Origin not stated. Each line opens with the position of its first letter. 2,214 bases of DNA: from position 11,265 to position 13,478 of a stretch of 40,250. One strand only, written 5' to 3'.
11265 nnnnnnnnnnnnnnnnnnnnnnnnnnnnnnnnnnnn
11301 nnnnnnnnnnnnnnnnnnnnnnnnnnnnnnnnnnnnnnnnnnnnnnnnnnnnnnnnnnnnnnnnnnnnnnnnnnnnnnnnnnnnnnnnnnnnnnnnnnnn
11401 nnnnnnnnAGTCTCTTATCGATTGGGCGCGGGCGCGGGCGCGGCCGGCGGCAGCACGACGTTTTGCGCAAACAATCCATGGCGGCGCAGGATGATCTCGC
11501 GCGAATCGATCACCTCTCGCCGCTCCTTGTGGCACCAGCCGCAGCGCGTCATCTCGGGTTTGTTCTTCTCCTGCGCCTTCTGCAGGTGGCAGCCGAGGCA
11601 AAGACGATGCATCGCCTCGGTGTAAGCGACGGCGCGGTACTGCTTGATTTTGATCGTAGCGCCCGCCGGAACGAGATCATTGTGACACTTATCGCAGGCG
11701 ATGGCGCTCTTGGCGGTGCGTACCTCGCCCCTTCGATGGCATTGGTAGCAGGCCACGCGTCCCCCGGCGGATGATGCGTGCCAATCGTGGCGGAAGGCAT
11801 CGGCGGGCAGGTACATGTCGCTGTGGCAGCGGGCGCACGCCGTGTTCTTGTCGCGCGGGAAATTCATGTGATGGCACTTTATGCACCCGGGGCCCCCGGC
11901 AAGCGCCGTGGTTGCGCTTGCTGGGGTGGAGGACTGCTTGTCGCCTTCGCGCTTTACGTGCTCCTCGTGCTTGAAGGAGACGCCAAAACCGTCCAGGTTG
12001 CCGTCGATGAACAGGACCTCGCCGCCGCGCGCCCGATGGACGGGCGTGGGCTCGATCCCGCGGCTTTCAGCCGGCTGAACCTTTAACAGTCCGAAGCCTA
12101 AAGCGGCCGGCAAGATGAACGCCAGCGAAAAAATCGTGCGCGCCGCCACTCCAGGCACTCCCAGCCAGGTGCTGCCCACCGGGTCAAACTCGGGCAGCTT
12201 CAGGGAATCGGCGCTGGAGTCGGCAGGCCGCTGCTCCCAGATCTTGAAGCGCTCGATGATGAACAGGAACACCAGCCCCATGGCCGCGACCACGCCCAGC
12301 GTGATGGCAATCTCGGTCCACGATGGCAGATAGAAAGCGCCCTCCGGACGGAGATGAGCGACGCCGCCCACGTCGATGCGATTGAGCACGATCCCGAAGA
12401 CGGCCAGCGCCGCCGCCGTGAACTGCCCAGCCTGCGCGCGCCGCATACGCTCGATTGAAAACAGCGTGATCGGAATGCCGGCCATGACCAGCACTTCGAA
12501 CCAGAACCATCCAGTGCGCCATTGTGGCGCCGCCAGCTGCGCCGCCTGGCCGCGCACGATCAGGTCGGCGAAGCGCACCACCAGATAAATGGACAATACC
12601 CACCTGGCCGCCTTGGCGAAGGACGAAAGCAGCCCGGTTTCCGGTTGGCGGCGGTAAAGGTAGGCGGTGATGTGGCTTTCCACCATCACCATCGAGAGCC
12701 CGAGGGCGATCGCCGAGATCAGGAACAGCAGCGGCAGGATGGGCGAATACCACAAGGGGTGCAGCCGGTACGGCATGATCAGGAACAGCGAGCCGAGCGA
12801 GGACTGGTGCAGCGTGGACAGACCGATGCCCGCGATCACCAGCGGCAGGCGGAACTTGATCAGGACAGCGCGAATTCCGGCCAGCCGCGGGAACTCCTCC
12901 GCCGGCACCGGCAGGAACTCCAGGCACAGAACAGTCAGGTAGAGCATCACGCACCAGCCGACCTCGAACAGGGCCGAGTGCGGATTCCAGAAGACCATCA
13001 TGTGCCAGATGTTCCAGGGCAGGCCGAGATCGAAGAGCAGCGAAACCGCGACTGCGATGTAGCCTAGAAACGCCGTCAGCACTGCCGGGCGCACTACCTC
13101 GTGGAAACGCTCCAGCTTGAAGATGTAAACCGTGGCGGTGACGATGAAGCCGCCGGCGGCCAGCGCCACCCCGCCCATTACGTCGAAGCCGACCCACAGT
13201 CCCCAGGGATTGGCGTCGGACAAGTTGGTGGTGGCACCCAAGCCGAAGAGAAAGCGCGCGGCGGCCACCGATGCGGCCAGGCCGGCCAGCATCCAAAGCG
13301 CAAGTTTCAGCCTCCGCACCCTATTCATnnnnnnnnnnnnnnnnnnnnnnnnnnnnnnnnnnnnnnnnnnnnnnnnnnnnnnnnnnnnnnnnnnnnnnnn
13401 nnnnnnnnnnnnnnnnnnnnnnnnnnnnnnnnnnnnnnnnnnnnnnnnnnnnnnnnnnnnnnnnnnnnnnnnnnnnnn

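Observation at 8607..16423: Seven-gene translationally coupled operon: Hmc/DsrMKJOP-like redox module without any catalytic partner, hard-wired to its own two-component system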

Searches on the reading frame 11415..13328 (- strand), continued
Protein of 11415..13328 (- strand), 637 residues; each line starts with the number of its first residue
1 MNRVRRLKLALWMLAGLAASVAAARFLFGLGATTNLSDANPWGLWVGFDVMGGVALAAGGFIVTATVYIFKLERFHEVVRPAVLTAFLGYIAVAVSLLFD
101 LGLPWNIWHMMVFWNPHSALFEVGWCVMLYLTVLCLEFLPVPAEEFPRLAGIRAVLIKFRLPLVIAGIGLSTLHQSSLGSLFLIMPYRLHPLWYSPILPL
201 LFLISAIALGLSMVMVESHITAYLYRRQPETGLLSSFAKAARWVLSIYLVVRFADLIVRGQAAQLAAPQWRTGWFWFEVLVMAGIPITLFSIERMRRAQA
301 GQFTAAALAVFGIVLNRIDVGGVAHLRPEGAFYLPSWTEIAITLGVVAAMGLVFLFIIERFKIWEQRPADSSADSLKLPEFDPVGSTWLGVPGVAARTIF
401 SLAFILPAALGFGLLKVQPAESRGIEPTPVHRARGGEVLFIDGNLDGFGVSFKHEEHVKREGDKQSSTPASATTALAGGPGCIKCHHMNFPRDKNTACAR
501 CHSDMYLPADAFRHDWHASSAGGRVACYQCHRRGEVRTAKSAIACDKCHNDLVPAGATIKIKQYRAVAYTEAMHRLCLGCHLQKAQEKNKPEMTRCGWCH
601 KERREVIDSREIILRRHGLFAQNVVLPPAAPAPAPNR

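Call 69: search_protein_families(library=pfam, proteins=[L015:13401-13661:-, L042:13328-14164:-, L057:7441-7812:+, L079:6189-6983:+, L014:15037-16536:-, L024:4664-5449:-, L024:320-2872:+, L064:15574-16422:+, L069:84-1007:+, L064:1195-1692:+], max_evalue=0.001)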
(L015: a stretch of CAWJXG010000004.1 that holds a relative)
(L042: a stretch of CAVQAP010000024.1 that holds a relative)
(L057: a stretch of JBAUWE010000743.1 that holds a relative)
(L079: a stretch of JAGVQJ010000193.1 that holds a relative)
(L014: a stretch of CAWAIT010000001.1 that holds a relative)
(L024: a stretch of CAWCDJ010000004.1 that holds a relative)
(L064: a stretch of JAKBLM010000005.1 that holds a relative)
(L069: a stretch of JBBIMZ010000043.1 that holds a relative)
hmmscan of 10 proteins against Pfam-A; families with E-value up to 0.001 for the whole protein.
L015:13401-13661:- (86 aa): 0 families

L042:13328-14164:- (278 aa): 1 family
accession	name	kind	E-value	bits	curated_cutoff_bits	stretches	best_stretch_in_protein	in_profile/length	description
PF01925.25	TauE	-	2.1e-45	155.7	32.6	1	12-269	3-237/237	Sulfite exporter TauE/SafE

L057:7441-7812:+ (123 aa): 1 family
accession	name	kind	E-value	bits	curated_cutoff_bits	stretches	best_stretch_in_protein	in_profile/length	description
PF07843.16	DUF1634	-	1.7e-24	86.3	27.5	1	11-119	1-102/102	Protein of unknown function (DUF1634)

L079:6189-6983:+ (264 aa): 1 family
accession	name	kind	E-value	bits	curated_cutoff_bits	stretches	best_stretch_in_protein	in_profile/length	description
PF02579.22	Nitro_FeMo-Co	-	6.9e-07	29.9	26.3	1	27-113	2-92/94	Dinitrogenase iron-molybdenum cofactor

L014:15037-16536:- (499 aa): 1 family
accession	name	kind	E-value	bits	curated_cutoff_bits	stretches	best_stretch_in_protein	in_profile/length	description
PF03601.19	Cons_hypoth698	-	7.3e-22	78.1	24.5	1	157-464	28-300/304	Conserved hypothetical protein 698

L024:4664-5449:- (261 aa): 3 families
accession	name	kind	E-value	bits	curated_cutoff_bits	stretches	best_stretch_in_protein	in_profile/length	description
PF12728.13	HTH_17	-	4.1e-10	40.2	27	1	8-55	1-47/51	Helix-turn-helix domain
PF00376.29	MerR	-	7.6e-07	29.3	28.2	1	10-45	1-37/38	MerR family regulatory protein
PF13411.12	MerR_1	-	0.00071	20.1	21.6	0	10-50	2-42/69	MerR HTH family regulatory protein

L024:320-2872:+ (850 aa): 2 families
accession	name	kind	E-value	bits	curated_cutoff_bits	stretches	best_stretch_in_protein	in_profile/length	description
PF01326.24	PPDK_N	-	9e-65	219.5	27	1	127-433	2-318/328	Pyruvate phosphate dikinase, AMP/ATP-binding domain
PF00391.29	PEP-utilizers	-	7.3e-11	42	23.1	1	472-540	2-70/72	PEP-utilising enzyme, mobile domain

L064:15574-16422:+ (282 aa): 1 family
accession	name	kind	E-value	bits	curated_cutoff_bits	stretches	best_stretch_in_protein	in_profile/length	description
PF13189.12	Cytidylate_kin2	-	2.8e-34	119.3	28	1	6-168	1-174/176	Cytidylate kinase-like family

L069:84-1007:+ (307 aa): 1 family
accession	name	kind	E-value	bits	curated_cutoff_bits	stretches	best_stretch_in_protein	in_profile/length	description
PF01925.25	TauE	-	9e-33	114.3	32.6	1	17-299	3-235/237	Sulfite exporter TauE/SafE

L064:1195-1692:+ (165 aa): 1 family
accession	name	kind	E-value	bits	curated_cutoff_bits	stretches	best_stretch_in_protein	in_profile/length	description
PF14361.12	RsbRD_N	-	1.6e-18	67.7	24.3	1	14-109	8-103/104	RsbT co-antagonist protein rsbRD N-terminal domain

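Call 71: find_encoding_contigs(protein=P0001, flank=10000, max_places=4)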
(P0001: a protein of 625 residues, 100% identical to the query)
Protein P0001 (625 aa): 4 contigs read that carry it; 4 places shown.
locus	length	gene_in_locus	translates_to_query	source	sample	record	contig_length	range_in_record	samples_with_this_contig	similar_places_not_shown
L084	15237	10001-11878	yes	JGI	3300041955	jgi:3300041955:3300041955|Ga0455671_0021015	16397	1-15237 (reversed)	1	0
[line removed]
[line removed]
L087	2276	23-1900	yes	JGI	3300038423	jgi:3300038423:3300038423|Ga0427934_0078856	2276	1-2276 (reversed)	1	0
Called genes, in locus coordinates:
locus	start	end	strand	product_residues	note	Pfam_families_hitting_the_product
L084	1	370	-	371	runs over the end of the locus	PF01546:Peptidase_M20, PF07687:M20_dimer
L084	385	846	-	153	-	PF07670:Gate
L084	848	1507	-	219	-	PF07670:Gate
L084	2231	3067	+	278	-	PF00497:SBP_bac_3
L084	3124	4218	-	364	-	PF03781:FGE-sulfatase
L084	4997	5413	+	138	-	PF01741:MscL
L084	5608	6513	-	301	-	PF00581:Rhodanese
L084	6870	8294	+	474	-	PF13183:Fer4_8, PF13534:Fer4_17 (weak), PF02754:CCG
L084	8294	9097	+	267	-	PF02665:Nitrate_red_gam (faint)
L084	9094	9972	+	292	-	PF12837:Fer4_6 (faint), PF13187:Fer4_9 (faint), PF13237:Fer4_10 (faint), PF12798:Fer4_3 (faint), PF13247:Fer4_11, PF12838:Fer4_7 (weak), PF12797:Fer4_2 (weak), PF00037:Fer4 (weak), +1 more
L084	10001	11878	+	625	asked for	PF03916:NrfD, PF14522:Cytochrome_C7 (faint), PF14537:Cytochrom_c3_2 (faint), PF02085:Cytochrom_CIII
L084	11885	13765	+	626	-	PF00989:PAS (faint), PF08448:PAS_4, PF12860:PAS_7 (faint), PF13188:PAS_8 (faint), PF13426:PAS_9 (weak), PF08448:PAS_4, PF13426:PAS_9 (weak), PF02518:HATPase_c, +1 more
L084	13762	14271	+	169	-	PF00072:Response_reg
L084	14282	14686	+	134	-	PF00072:Response_reg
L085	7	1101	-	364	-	PF03781:FGE-sulfatase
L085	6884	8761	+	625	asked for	PF03916:NrfD, PF14522:Cytochrome_C7 (faint), PF14537:Cytochrom_c3_2 (faint), PF02085:Cytochrom_CIII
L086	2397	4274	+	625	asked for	PF03916:NrfD, PF14522:Cytochrome_C7 (faint), PF14537:Cytochrom_c3_2 (faint), PF02085:Cytochrom_CIII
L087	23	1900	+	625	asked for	PF03916:NrfD, PF14522:Cytochrome_C7 (faint), PF14537:Cytochrom_c3_2 (faint), PF02085:Cytochrom_CIII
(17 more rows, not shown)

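Call 77: search_protein_families(library=ncbifam, proteins=[L012:4887-6140:-, L012:3805-4890:-, L012:2580-3776:-, L012:2247-2564:-, L012:6271-7242:-, L055:4509-5756:-, L055:3430-4512:-, L055:2965-3408:-, L055:1294-2955:-, L015:13401-13661:-], max_evalue=0.00001)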
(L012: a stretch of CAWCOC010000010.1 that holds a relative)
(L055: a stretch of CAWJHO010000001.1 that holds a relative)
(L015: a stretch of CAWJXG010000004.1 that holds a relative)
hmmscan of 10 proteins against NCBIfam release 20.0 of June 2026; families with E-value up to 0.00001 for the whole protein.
L012:4887-6140:- (417 aa): 6 families
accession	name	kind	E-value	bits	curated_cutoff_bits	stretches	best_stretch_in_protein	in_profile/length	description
TIGR02064.1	dsrA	equivalog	1.1e-174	581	392.85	1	32-411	1-388/402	dissimilatory-type sulfite reductase subunit alpha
TIGR02066.1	dsrB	equivalog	1.4e-31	109.8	341.5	1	111-407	34-329/341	dissimilatory-type sulfite reductase subunit beta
TIGR02912.1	sulfite_red_C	equivalog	4.3e-11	42.4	324.1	1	156-385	74-292/314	sulfite reductase subunit C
TIGR02374.1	nitri_red_nirB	equivalog_domain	2.5e-09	36.2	578.35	1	120-248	571-693/794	nitrite reductase large subunit NirB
NF011565.0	PRK14989.1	subfamily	9.3e-07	27.3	883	1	123-248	579-698/847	nitrite reductase large subunit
NF007125.0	PRK09566.1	equivalog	6.2e-06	24.9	594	0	115-250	329-459/513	ferredoxin--nitrite reductase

L012:3805-4890:- (361 aa): 5 families
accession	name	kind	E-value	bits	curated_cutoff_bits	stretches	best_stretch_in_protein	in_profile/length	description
TIGR02066.1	dsrB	equivalog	3.2e-155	516.3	341.5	1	26-360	2-340/341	dissimilatory-type sulfite reductase subunit beta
TIGR02064.1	dsrA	equivalog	2e-29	102.7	392.85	1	51-343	78-375/402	dissimilatory-type sulfite reductase subunit alpha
TIGR02912.1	sulfite_red_C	equivalog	6.5e-11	41.8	324.1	1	66-291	33-253/314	sulfite reductase subunit C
NF007125.0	PRK09566.1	equivalog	1.8e-09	36.6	594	1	61-193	330-457/513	ferredoxin--nitrite reductase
NF007126.0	PRK09567.1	equivalog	4.5e-09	35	523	1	57-192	379-509/595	NirA family protein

L012:2580-3776:- (398 aa): 28 families (the best 25 are shown)
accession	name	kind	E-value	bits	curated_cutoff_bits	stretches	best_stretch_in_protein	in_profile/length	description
NF009410.0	PRK12771.1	subfamily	2.5e-101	340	516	2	15-245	29-250/566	NAD(P)-binding protein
NF009454.0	PRK12814.1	equivalog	5.3e-49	167.2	916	1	35-247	103-307/657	putative NADPH-dependent glutamate synthase small subunit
NF010590.0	PRK13984.1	equivalog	4.8e-44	150.5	946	1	36-237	198-392/611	putative oxidoreductase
NF045663.1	diclust_near_Sec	equivalog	1.6e-41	142.2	530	1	31-391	15-366/759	pyridine nucleotide-disulfide oxidoreductase/dicluster-binding protein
TIGR01316.1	gltA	equivalog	7.6e-41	140.3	471.75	1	70-236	63-236/449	NADPH-dependent glutamate synthase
NF009414.0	PRK12778.1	equivalog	9.5e-38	129.9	1103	1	32-229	335-528/752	bifunctional dihydroorotate dehydrogenase B NAD binding subunit/NADPH-dependent glutamate synthase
TIGR03315.1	Se_ygfK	equivalog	4.8e-35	120.3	835.3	1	35-243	446-646/1012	putative selenate reductase subunit YgfK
TIGR01318.1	gltD_gamma_fam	subfamily_domain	2.1e-33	115.6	482.95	1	34-237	48-245/467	glutamate synthase, small subunit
TIGR01317.1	GOGAT_sm_gam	subfamily_domain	2e-32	112.7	447.7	1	73-237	82-247/485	glutamate synthase small subunit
NF009408.0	PRK12769.1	equivalog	2.2e-29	102.1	1003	1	36-237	236-431/659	formate-dependent uric acid utilization protein AegA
NF009451.0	PRK12809.1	equivalog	2.2e-28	98.9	1154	1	67-230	242-407/639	formate-dependent uric acid utilization protein YgfT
NF009413.0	PRK12775.1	equivalog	1.1e-27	96.3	1895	1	71-237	367-536/1006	putative trifunctional 2-polyprenylphenol hydroxylase/glutamate synthase subunit beta/ferritin domain-containing protein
NF009409.0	PRK12770.1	subfamily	2.3e-18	66.4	343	1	123-203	8-89/360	putative glutamate synthase subunit beta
NF009415.0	PRK12779.1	equivalog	9.4e-18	63.5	1519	1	73-224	238-398/944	putative bifunctional glutamate synthase subunit beta/2-polyprenylphenol hydroxylase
NF005560.0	PRK07233.1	equivalog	3.9e-11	42.4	252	1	135-173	2-40/435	hypothetical protein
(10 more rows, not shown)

L012:2247-2564:- (105 aa): 2 families
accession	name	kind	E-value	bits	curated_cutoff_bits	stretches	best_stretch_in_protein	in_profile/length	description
TIGR03342.1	dsrC_tusE_dsvC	subfamily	5.7e-35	120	53.5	1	5-105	2-108/108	TusE/DsrC/DsvC family sulfur relay protein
NF008562.0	PRK11508.1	equivalog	1.8e-23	82.7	191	1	5-105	3-109/109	sulfurtransferase TusE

L012:6271-7242:- (323 aa): 0 families

L055:4509-5756:- (415 aa): 5 families
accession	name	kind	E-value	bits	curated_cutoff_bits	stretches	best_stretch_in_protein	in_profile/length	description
TIGR02064.1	dsrA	equivalog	1.6e-174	580.5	392.85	1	30-409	1-388/402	dissimilatory-type sulfite reductase subunit alpha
TIGR02066.1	dsrB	equivalog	1.2e-30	106.7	341.5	1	121-404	44-328/341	dissimilatory-type sulfite reductase subunit beta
TIGR02912.1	sulfite_red_C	equivalog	2.9e-12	46.2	324.1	1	157-383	77-292/314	sulfite reductase subunit C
TIGR02374.1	nitri_red_nirB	equivalog_domain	1.1e-08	34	578.35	1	118-247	571-694/794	nitrite reductase large subunit NirB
NF011565.0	PRK14989.1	subfamily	3.2e-07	28.8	883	1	115-247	573-699/847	nitrite reductase large subunit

L055:3430-4512:- (360 aa): 5 families
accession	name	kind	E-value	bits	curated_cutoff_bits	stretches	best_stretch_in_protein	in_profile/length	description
TIGR02066.1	dsrB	equivalog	6.9e-158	525.1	341.5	1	25-359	2-340/341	dissimilatory-type sulfite reductase subunit beta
TIGR02064.1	dsrA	equivalog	3.7e-29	101.8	392.85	1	59-342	89-375/402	dissimilatory-type sulfite reductase subunit alpha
TIGR02912.1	sulfite_red_C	equivalog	1.2e-11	44.2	324.1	1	51-329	20-292/314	sulfite reductase subunit C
NF007125.0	PRK09566.1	equivalog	8.5e-10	37.7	594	1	67-190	336-455/513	ferredoxin--nitrite reductase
NF007126.0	PRK09567.1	equivalog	2.6e-06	25.9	523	1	65-190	387-508/595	NirA family protein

L055:2965-3408:- (147 aa): 0 families

L055:1294-2955:- (553 aa): 42 families (the best 25 are shown)
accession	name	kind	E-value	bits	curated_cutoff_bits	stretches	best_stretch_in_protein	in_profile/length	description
NF009410.0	PRK12771.1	subfamily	4.2e-177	590.2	516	1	20-552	34-562/566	NAD(P)-binding protein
NF009454.0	PRK12814.1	equivalog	1.1e-118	397.4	916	1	33-513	101-583/657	putative NADPH-dependent glutamate synthase small subunit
NF009414.0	PRK12778.1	equivalog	1.8e-101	340.6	1103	1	33-436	336-749/752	bifunctional dihydroorotate dehydrogenase B NAD binding subunit/NADPH-dependent glutamate synthase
TIGR01316.1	gltA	equivalog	5.3e-96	322.1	471.75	1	31-434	33-447/449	NADPH-dependent glutamate synthase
NF010590.0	PRK13984.1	equivalog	2.2e-82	277.1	946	1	36-437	198-607/611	putative oxidoreductase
TIGR03315.1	Se_ygfK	equivalog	1.1e-81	274.7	835.3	1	33-546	444-934/1012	putative selenate reductase subunit YgfK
TIGR01318.1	gltD_gamma_fam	subfamily_domain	5.2e-80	269.3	482.95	1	34-432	48-461/467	glutamate synthase, small subunit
NF009408.0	PRK12769.1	equivalog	7.6e-78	262.2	1003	1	33-433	233-648/659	formate-dependent uric acid utilization protein AegA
NF009413.0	PRK12775.1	equivalog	1.2e-72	245.1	1895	1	67-515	363-816/1006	putative trifunctional 2-polyprenylphenol hydroxylase/glutamate synthase subunit beta/ferritin domain-containing protein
NF009451.0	PRK12809.1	equivalog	3.2e-72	243.8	1154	1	26-434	209-632/639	formate-dependent uric acid utilization protein YgfT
NF009415.0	PRK12779.1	equivalog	2.2e-65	221.2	1519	1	36-432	210-622/944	putative bifunctional glutamate synthase subunit beta/2-polyprenylphenol hydroxylase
NF009409.0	PRK12770.1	subfamily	3.6e-59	200.6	343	1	129-434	13-348/360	putative glutamate synthase subunit beta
TIGR01317.1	GOGAT_sm_gam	subfamily_domain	1.2e-55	189.3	447.7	1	70-434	79-476/485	glutamate synthase small subunit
NF045663.1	diclust_near_Sec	equivalog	5.6e-42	143.8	530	1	33-231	17-201/759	pyridine nucleotide-disulfide oxidoreductase/dicluster-binding protein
NF045599.1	bili_reduct_long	exception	1.8e-17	62.9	750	1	130-290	377-530/641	bilirubin reductase, long form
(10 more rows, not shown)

L015:13401-13661:- (86 aa): 0 families

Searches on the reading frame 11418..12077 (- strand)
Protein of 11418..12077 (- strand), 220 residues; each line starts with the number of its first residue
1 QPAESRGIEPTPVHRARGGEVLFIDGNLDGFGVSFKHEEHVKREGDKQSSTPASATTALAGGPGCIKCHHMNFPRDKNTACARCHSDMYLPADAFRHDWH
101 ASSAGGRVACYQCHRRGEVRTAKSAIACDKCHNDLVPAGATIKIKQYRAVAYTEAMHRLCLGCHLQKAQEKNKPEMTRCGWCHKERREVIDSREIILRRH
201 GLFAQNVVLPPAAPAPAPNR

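Call 96: predict_structure(alignment_id=A3)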
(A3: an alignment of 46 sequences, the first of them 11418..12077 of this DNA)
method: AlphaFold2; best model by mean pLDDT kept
length: 220 residues; sequences in the alignment: 46
mean_pLDDT: 53.5   pTM: 0.32
mean pLDDT of the five models: 53.5, 53.2, 52.6, 49.3, 47.5
residues with pLDDT >= 90: 3; 70-90: 27; 50-70: 90; < 50: 100
segments of 3 or more residues with pLDDT < 50: 1-18, 47-108, 143-151, 203-211
pLDDT, mean of each block of 10 residues (from residue 1): 45 47 58 67 56 29 34 38 43 34 42 62 63 66 44 59 80 83 67 60 42 57
secondary structure, 60 per line:
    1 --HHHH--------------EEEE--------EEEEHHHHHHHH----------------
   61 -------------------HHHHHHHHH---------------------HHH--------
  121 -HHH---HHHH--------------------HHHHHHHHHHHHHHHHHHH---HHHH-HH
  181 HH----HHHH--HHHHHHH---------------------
elements in order: H3-6 E21-24 E33-36 H37-44 H80-88 H128-131 H152-170 H174-177 H179-182 H187-190 H193-199
